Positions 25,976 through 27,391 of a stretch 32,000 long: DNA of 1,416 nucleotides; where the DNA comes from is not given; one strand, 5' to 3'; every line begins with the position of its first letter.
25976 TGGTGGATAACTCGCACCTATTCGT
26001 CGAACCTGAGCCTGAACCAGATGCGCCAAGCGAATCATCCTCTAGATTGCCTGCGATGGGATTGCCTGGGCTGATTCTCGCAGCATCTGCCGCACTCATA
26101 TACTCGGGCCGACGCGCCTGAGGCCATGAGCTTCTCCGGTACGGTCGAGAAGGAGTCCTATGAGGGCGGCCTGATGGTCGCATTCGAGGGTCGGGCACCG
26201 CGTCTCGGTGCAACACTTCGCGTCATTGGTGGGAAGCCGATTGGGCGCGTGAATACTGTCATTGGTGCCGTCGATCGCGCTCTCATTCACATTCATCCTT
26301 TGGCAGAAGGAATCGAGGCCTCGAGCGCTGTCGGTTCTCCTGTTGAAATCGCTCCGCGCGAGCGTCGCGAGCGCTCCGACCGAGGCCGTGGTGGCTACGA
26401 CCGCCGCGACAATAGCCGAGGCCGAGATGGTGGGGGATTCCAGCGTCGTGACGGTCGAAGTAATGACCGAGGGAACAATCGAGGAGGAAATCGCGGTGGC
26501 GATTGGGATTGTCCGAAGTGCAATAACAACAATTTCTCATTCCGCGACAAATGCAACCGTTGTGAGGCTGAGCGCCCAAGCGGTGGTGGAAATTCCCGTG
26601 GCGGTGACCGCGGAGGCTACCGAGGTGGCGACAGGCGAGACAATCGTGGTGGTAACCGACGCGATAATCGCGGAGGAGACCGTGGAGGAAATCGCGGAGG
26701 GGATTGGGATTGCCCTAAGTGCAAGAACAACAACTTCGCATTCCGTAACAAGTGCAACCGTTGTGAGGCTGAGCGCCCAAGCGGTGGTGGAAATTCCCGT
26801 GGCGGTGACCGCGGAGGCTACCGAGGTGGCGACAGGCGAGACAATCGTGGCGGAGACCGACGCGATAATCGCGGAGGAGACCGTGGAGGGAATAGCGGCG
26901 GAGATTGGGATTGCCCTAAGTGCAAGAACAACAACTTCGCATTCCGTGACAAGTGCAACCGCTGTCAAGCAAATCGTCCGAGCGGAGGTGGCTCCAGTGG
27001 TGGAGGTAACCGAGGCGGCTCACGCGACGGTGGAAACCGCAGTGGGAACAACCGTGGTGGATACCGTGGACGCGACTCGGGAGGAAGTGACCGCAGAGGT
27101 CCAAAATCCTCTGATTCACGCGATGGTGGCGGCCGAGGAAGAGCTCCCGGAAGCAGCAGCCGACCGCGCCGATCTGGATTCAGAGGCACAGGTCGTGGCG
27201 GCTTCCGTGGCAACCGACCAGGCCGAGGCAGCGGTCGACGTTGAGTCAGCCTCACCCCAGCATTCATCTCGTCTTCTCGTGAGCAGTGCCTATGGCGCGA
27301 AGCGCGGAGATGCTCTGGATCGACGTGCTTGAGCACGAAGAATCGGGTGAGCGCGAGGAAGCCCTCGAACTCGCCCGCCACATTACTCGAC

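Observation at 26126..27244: Archaeal Gar1-like core fused to a eukaryote-style GAR/RGG domain and three RanBP2-type zinc fingers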

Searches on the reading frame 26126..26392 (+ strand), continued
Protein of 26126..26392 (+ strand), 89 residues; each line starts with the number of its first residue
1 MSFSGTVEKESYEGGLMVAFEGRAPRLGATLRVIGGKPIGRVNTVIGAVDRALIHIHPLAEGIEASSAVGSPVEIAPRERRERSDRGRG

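Call 49: find_homologous_proteins(query=P0260, max_evalue=0.001)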
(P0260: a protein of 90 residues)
Query P0260 (90 aa): 3 proteins with E <= 0.001 among 6 candidates.
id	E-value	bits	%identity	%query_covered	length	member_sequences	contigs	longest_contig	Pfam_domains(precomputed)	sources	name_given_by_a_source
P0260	1.5e-51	190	100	100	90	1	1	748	-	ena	-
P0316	6.5e-41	156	80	100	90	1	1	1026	-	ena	-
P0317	2.4e-21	93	51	99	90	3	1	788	-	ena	-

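Call 50: find_related_loci(query=A1, collection=genome_contigs, flank=5000)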
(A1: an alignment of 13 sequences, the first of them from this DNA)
Query A1 (81 aa) in genome_contigs; peptide patterns used: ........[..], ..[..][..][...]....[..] (x = any residue, [..] = any of these).
161 stretches matched a pattern; 103 encode a relative of the query (tblastn E <= 1e-3); the best 80 are kept; 80 distinct loci.
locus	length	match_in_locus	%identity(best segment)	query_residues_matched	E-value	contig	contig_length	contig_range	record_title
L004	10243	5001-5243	98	1-81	1e-48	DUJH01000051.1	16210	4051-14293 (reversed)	TPA_asm: Candidatus Thalassarchaeaceae archaeon isolate UBA8684 contig_6297, whole genome shotgun sequence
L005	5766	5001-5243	98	1-81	4e-48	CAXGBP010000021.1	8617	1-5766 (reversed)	MAG TPA_asm: uncultured Candidatus Poseidoniales archaeon isolate ERR598971_concoct_120 genome assembly, contig: ERZ8330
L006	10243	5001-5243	93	1-81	7e-46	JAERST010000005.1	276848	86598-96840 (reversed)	MAG: Methanobacteriota archaeon isolate BH13 c_000000001579, whole genome shotgun sequence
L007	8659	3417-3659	89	1-81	2e-45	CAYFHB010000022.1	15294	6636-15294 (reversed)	MAG TPA_asm: uncultured Candidatus Poseidoniales archaeon isolate ERP001736_co2_54 genome assembly, contig: NODE_1436_le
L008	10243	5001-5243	99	1-81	3e-44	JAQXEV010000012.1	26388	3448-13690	MAG: Candidatus Thalassarchaeaceae archaeon isolate cluster2-bin.113 k141_12270, whole genome shotgun sequence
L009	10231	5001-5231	88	1-77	4e-43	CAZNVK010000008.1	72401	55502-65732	MAG TPA_asm: uncultured Candidatus Poseidoniales archaeon isolate SRP167671_co2_219 genome assembly, contig: NODE_431_le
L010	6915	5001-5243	85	1-81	1e-40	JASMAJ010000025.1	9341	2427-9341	MAG: Candidatus Thalassarchaeaceae archaeon isolate ETNP2_MAG_92 NODE_25_length_9341_cov_2.884931, whole genome shotgun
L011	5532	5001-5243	84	1-81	8e-42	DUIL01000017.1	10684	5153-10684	MAG TPA_asm: Candidatus Thalassarchaeaceae archaeon isolate UBA12570 contig_91891, whole genome shotgun sequence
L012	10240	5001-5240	85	1-80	2e-41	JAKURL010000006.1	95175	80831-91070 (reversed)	MAG: Candidatus Thalassarchaeum sp. isolate ALOHA_A2.5_54 A2.5-MGIIb-O1-3_6, whole genome shotgun sequence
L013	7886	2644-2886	79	1-81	1e-40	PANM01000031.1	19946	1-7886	MAG: Methanobacteriota archaeon isolate SAT2681 MHASMcontig_437515, whole genome shotgun sequence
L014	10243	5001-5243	79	1-81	1e-39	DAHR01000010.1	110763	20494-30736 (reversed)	MAG TPA_asm: Euryarchaeota archaeon UBA58 UBA58_contig_12466, whole genome shotgun sequence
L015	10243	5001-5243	73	1-81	2e-39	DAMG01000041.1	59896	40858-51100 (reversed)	MAG TPA_asm: Euryarchaeota archaeon UBA126 UBA126_contig_7824, whole genome shotgun sequence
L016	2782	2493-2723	79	1-77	2e-39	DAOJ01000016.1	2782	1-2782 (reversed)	MAG TPA_asm: Euryarchaeota archaeon UBA106 UBA106_contig_28372, whole genome shotgun sequence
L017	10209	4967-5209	81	1-81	5e-39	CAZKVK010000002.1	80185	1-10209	MAG TPA_asm: uncultured Candidatus Poseidoniales archaeon isolate SRP077602_co3_204 genome assembly, contig: NODE_179_le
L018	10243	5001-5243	77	1-81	8e-39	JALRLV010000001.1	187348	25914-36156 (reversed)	MAG: Candidatus Thalassarchaeaceae archaeon isolate WKH.41 NODE_1_length_187348_cov_13.076194, whole genome shotgun sequ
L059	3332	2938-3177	68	1-80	3e-31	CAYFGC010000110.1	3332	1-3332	MAG TPA_asm: uncultured Candidatus Poseidoniales archaeon isolate ERP001736_co1_109 genome assembly, contig: NODE_31474_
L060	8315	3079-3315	68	1-79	3e-31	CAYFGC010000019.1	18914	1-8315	MAG TPA_asm: uncultured Candidatus Poseidoniales archaeon isolate ERP001736_co1_109 genome assembly, contig: NODE_1330_l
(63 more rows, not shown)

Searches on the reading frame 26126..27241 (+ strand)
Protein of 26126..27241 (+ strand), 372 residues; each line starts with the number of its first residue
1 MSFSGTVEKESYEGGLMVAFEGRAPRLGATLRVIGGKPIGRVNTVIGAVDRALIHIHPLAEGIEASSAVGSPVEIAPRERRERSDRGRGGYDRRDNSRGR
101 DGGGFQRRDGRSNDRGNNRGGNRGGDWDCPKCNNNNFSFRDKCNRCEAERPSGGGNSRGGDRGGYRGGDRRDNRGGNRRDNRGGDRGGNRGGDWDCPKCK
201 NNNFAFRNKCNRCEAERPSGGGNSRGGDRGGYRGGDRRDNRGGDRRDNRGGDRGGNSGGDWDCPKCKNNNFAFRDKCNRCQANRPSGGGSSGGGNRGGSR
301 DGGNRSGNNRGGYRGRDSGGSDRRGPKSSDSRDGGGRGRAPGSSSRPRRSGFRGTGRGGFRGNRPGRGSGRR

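Call 3: search_protein_families(library=pfam, proteins=[window:26126-27241:+], max_evalue=1)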
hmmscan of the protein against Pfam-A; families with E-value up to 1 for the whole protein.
window:26126-27241:+ (372 aa): 8 families
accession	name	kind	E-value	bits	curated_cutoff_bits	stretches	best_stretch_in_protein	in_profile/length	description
PF00641.23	Zn_ribbon_RanBP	-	2.2e-28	97.6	27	3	192-219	3-30/30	Zn-finger in Ran binding protein and others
PF07562.20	NCD3G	-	8.7e-05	22.8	38.9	3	127-149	27-51/54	Nine Cysteines Domain of family 3 GPCR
PF10497.14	zf-4CXXC_R1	-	0.003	18.2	22.7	0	259-282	55-71/99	Zinc-finger domain of monoamine-oxidase A repressor R1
PF00684.25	DnaJ_CXXCXGXG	-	0.027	15.2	32.7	0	128-149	43-64/65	DnaJ central domain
PF16866.11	PHD_4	-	0.056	13.8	30.6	0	126-132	58-64/65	PHD-finger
PF02891.26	zf-MIZ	-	0.074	13.3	33.5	0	122-134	37-49/50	MIZ/SP-RING zinc finger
PF18551.6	TackOD1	-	0.2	11.6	32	0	129-148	77-96/188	Thaumarchaeal output domain 1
PF08063.17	Zn_ribbon_PADR1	-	0.46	10.8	25.1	0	263-282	5-24/42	PADR1 domain, zinc ribbon fold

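Call 4: search_protein_families(library=ncbifam, proteins=[window:26126-27241:+], max_evalue=1)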
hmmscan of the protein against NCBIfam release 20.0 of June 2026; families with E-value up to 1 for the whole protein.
window:26126-27241:+ (372 aa): 2 families
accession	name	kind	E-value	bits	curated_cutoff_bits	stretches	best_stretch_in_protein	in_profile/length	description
NF009632.0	PRK13149.2-3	equivalog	0.15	12.3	107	1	16-85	13-77/82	H/ACA RNA-protein complex component Gar1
TIGR01384.1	TFS_arch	equivalog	0.47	11.2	64.75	0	194-215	62-83/101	transcription factor S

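Call 18: find_homologous_proteins(query=window:26126-27241:+, max_evalue=0.00001)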
Query window:26126-27241:+ (372 aa): 162 proteins with E <= 0.00001 among 8000 candidates; the best 120 are listed.
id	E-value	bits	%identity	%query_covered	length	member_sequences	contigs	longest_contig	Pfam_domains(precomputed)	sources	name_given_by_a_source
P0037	9.0e-228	775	100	100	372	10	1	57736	PF00641.24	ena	-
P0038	2.4e-193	661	86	68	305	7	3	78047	PF00641.24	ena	-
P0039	1.3e-124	435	65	59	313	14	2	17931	PF00641.24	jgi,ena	-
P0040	3.2e-92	328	53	100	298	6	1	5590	PF00641.24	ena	-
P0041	1.1e-91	326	63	60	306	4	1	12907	PF00641.24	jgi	-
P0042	2.4e-91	325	48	96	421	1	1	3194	PF00641.24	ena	-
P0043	1.4e-90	323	45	96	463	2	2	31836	PF00641.24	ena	-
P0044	3.2e-88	315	41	90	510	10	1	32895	PF00641.24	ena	-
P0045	1.1e-85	306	53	81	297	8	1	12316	PF00641.24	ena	-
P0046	4.0e-80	288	49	96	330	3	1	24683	PF00641.24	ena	-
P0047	1.5e-79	286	59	52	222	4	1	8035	PF00641.24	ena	-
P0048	9.4e-79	284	56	60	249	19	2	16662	PF00641.24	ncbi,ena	-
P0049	4.2e-76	275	54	67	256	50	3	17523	PF00641.24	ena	-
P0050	3.0e-75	272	44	96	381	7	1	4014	PF00641.24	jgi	-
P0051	7.7e-75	271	46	83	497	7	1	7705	PF00641.24,PF10497.15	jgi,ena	-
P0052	2.5e-74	269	54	60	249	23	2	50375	PF00641.24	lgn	-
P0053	2.3e-73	266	53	70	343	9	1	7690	PF00641.24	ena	-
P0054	4.8e-73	265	53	69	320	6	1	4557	PF00641.24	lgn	-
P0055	1.3e-72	263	55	61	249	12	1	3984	PF00641.24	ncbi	ncbi:MAG: zinc finger protein [Euryarchaeota archaeon]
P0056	5.4e-67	245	52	60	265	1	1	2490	PF00641.24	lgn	-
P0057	8.4e-61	225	41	76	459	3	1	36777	PF00641.24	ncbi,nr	ncbi:MAG TPA: hypothetical protein EYQ53_01605 [Candidatus Poseidoniales archaeon]|nr:hypothetical p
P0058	3.1e-60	223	39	77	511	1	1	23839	PF18912.7,PF00641.24,PF10497.15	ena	-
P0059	2.0e-57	213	50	77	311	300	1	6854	PF00641.24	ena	-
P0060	4.0e-56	209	43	75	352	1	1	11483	PF00641.24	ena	-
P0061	1.2e-53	201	44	78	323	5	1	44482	PF00641.24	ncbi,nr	ncbi:hypothetical protein OAO11_03625, partial [Candidatus Poseidoniaceae archaeon]|nr:hypothetical 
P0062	2.5e-53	200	40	75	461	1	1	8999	PF00641.24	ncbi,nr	ncbi:MAG: hypothetical protein CMA63_07190 [Euryarchaeota archaeon]|nr:hypothetical protein [Euryarc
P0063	8.7e-53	198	48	60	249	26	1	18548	PF00641.24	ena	-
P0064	8.2e-52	195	42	78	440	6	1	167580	PF00641.24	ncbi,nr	ncbi:hypothetical protein OAC38_00185 [Candidatus Poseidoniaceae archaeon]|nr:hypothetical protein [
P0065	9.7e-51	191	47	60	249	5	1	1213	PF00641.24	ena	-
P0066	1.1e-50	191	36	76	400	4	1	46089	PF00641.24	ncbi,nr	ncbi:MAG TPA: hypothetical protein EYQ85_00520 [Candidatus Poseidoniales archaeon]|nr:hypothetical p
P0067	4.8e-50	189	50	60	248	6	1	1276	PF00641.24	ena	-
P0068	8.0e-50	188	43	75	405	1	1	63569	PF00641.24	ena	-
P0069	1.6e-49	187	42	76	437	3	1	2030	PF00641.24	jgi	-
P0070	1.6e-49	187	49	60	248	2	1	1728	PF00641.24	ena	-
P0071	3.0e-49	186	48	60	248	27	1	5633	PF00641.24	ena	-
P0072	9.1e-48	182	42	75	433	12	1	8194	PF00641.24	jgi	-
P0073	1.1e-47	181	43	57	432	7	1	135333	PF00641.24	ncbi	-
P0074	1.2e-47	181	40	78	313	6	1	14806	PF00641.24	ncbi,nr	ncbi:MAG TPA: hypothetical protein HA307_02850, partial [Candidatus Poseidoniaceae archaeon]|nr:hypo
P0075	1.5e-47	181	39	75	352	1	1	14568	PF00641.24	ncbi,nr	ncbi:MAG: hypothetical protein HN696_01200 [Euryarchaeota archaeon]|nr:hypothetical protein [Euryarc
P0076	2.2e-47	180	42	75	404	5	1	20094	PF00641.24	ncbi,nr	ncbi:MAG: hypothetical protein HON05_01665 [Euryarchaeota archaeon]|nr:hypothetical protein [Euryarc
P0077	2.5e-47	180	43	75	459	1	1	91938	PF00641.24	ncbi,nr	ncbi:MAG: hypothetical protein DWC07_07260 [Candidatus Poseidoniales archaeon]|nr:MAG: hypothetical 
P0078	2.2e-46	177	40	75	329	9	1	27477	PF00641.24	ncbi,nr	ncbi:MAG: hypothetical protein OSB30_04000, partial [Candidatus Poseidoniaceae archaeon]|nr:hypothet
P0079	4.9e-46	176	40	75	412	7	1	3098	PF00641.24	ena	-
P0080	1.7e-45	174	41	75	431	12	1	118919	PF00641.24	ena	-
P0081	2.6e-45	173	39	75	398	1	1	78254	PF00641.24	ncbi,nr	ncbi:MAG: hypothetical protein ISR21_01720 [Candidatus Poseidoniaceae archaeon]|nr:hypothetical prot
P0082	5.4e-45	172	42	88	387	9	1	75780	PF00641.24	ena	-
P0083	1.6e-44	171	39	75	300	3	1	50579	PF00641.24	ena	-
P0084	2.0e-44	171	44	58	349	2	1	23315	PF00641.24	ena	-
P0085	3.2e-43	167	40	78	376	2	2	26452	PF00641.24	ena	-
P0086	6.1e-43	166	46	56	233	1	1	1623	PF00641.24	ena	-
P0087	9.4e-43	165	48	61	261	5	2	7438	PF00641.24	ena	-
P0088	1.6e-42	164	37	75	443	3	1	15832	PF00641.24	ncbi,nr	ncbi:MAG TPA: hypothetical protein EYQ58_05655 [Candidatus Poseidoniales archaeon]|nr:hypothetical p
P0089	1.8e-42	164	39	75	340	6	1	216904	PF00641.24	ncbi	ncbi:MAG: hypothetical protein CBD01_007310, partial [Euryarchaeota archaeon TMED141]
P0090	2.3e-42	164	42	75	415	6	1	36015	PF00641.24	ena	-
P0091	2.8e-42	163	40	75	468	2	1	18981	PF00641.24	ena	-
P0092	3.4e-42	163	37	75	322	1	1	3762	PF00641.24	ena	-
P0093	4.2e-42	163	42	58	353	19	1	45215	PF00641.24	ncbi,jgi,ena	-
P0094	8.9e-41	159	39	75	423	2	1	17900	PF00641.24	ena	-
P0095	6.9e-40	156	41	58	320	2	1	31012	PF00641.24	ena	-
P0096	1.5e-39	154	41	58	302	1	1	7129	PF00641.24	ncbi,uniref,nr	ncbi:MAG: zinc finger protein [Candidatus Poseidonia sp.]|uniref:zinc finger Ran-binding domain-cont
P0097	2.0e-39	154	42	58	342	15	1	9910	PF00641.24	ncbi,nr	ncbi:hypothetical protein N9X52_03585 [Candidatus Poseidonia alphae]|nr:hypothetical protein [Candid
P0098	4.4e-38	150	44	57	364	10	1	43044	PF00641.24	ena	-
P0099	5.1e-38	149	42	57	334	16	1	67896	PF00641.24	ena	-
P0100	1.4e-37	148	42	58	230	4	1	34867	PF00641.24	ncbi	ncbi:MAG: zinc finger protein, partial [Poseidonia sp.]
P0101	2.9e-37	147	37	75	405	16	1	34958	PF00641.24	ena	-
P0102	1.4e-36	145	39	50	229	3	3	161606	PF00641.24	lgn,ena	-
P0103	5.0e-36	143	42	58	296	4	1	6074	PF00641.24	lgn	-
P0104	6.1e-36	143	35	60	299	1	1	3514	PF00641.24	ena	-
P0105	8.0e-36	142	45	57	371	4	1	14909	PF00641.24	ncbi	ncbi:MAG: zinc finger protein [Poseidonia sp.]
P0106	1.3e-35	142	38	59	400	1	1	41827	PF00641.24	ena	-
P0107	1.4e-35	141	39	59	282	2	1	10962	PF00641.24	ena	-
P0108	1.4e-35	141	45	45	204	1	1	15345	PF00641.24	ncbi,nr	ncbi:MAG: zinc finger protein, partial [Candidatus Thalassarchaeaceae archaeon]|nr:zinc finger prote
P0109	2.0e-35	141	37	75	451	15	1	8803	PF00641.24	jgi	jgi:rRNA processing protein Gar1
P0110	4.5e-35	140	37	58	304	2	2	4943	PF00641.24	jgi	jgi:rRNA processing protein Gar1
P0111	6.6e-35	139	39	58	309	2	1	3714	PF00641.24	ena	-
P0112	1.1e-34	138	38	70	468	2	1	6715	PF00641.24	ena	-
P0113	1.7e-34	138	40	75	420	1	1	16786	PF00641.24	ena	-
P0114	8.0e-34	136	41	59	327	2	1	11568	PF00641.24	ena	-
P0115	1.4e-33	135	39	71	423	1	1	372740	PF00641.24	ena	-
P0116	1.8e-33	135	40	63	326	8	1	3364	PF00641.24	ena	-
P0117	2.4e-33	134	50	43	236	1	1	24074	PF00641.24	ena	-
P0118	4.6e-33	133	38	58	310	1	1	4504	PF00641.24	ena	-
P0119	1.1e-32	132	39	62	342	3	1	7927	PF00641.24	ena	-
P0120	1.6e-32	131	44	41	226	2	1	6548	PF00641.24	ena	-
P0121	1.8e-32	131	42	58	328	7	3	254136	PF00641.24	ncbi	ncbi:MAG: zinc finger protein [Poseidonia sp.]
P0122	2.0e-32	131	37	58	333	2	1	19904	PF00641.24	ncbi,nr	ncbi:MAG: hypothetical protein ISR25_06850 [Candidatus Poseidoniaceae archaeon]|nr:hypothetical prot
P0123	4.3e-32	130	38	28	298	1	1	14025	PF00641.24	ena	-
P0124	1.2e-31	129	34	75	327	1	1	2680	PF00641.24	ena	-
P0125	1.2e-31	128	39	62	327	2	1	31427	PF00641.24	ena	-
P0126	2.8e-31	127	42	57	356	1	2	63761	PF00641.24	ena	-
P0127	2.9e-31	127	48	35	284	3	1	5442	PF00641.24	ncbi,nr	ncbi:MAG: hypothetical protein L7S48_04145, partial [Candidatus Poseidonia sp.]|nr:hypothetical prot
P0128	1.7e-30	125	39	45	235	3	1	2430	PF00641.24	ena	-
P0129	3.7e-30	124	34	64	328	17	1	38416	PF00641.24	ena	-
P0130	8.5e-30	122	40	30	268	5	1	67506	PF00641.24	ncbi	ncbi:MAG: zinc finger protein, partial [Candidatus Poseidoniaceae archaeon]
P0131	8.9e-30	122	40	24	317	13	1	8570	PF00641.24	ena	-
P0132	1.4e-29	122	39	41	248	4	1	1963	PF00641.24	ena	-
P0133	3.1e-29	121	39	59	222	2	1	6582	PF00641.24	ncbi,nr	ncbi:MAG: hypothetical protein HOB52_01830, partial [Euryarchaeota archaeon]|nr:hypothetical protein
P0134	3.6e-29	120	55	19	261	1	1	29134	PF00641.24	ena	-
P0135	1.3e-28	119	37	40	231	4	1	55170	PF00641.24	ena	-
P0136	2.2e-28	118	36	62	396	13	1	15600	PF00641.24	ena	-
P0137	3.1e-28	117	39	40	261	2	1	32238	PF00641.24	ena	-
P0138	3.5e-28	117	38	41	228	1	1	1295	PF00641.24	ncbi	-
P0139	3.7e-28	117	37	40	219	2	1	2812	PF00641.24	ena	-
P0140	6.8e-28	116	40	41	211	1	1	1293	PF00641.24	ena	-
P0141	2.0e-27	115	37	40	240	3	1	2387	PF00641.24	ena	-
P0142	3.1e-27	114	58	11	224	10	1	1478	PF00641.24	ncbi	-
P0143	3.7e-27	114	35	51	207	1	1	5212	PF00641.24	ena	-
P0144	7.8e-27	113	36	65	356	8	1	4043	PF00641.24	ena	-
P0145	8.1e-27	113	34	91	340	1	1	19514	PF00641.24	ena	-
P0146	1.4e-26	112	38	40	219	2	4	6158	PF00641.24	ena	-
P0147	1.5e-26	112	43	57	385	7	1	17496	PF00641.24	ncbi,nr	ncbi:MAG: hypothetical protein CL972_01370 [Euryarchaeota archaeon]|nr:hypothetical protein [Euryarc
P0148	1.9e-26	111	41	66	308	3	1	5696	PF00641.24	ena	-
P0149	2.1e-26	111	37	40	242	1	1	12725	PF00641.24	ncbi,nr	ncbi:MAG: zinc finger protein [Candidatus Thalassarchaeaceae archaeon]|nr:zinc finger protein [Candi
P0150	3.1e-26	111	37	40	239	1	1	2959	PF00641.24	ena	-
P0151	3.5e-26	110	34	60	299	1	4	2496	PF00641.24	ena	-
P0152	6.1e-26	110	38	57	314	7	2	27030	PF00641.24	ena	-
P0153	9.6e-26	109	37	41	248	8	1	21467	PF00641.24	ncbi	-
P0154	1.4e-25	109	43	57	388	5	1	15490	PF00641.24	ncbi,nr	ncbi:MAG: hypothetical protein DWC03_07080 [Candidatus Poseidoniales archaeon]|nr:MAG: hypothetical 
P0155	1.7e-25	108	38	41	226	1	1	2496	PF00641.24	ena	-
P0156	2.1e-25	108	48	25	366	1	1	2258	PF00641.24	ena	-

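Call 40: find_encoding_contigs(protein=P0115, flank=8000, max_places=2)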
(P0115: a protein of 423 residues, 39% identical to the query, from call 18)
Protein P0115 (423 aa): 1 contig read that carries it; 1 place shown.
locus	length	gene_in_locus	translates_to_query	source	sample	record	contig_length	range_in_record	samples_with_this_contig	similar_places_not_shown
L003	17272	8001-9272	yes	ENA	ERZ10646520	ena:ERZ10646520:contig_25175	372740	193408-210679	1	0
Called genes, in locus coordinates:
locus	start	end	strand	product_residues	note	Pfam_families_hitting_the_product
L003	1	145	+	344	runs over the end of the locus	PF01210:NAD_Gly3P_dh_N, PF03446:NAD_binding_2, PF03807:F420_oxidored, PF07479:NAD_Gly3P_dh_C, PF20618:GPD_NAD_C_bact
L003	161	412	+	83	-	-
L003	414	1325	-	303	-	PF00528:BPD_transp_1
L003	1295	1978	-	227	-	PF00005:ABC_tran, PF13191:AAA_16 (weak)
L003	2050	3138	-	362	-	PF12974:Phosphonate-bd, PF00405:Transferrin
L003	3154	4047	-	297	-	-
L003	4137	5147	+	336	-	PF00005:ABC_tran, PF13304:AAA_21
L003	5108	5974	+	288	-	PF01061:ABC2_membrane, PF12679:ABC2_membrane_2, PF12698:ABC2_membrane_3 (weak)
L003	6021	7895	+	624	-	-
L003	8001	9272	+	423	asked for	PF00641:Zn_ribbon_RanBP (weak)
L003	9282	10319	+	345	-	-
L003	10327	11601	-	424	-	PF05221:AdoHcyase, PF00670:AdoHcyase_NAD, PF02826:2-Hacid_dh_C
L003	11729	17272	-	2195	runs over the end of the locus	PF13517:FG-GAP_3 (faint)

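Call 69: predict_structure(alignment_id=A5)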
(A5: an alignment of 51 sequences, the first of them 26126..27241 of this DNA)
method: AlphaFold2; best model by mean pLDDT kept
length: 372 residues; sequences in the alignment: 51
mean_pLDDT: 61.8   pTM: 0.30
mean pLDDT of the five models: 61.8, 60.9, 60.6, 60.5, 59.1
residues with pLDDT >= 90: 129; 70-90: 32; 50-70: 12; < 50: 199
segments of 3 or more residues with pLDDT < 50: 83-123, 154-190, 221-257, 288-368, 370-372
pLDDT, mean of each block of 10 residues (from residue 1): 92 95 92 94 90 94 93 85 45 42 38 41 72 93 95 49 34 33 37 86 90 86 38 35 38 48 94 94 72 37 36 35 37 35 37 37 44 41
secondary structure, 60 per line:
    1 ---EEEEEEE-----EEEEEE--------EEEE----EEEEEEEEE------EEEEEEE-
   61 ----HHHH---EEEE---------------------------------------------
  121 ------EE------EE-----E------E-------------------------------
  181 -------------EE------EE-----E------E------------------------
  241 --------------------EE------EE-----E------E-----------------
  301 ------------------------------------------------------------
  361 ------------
elements in order: E4-10 E16-21 E30-33 E38-46 E53-59 H65-68 E72-75
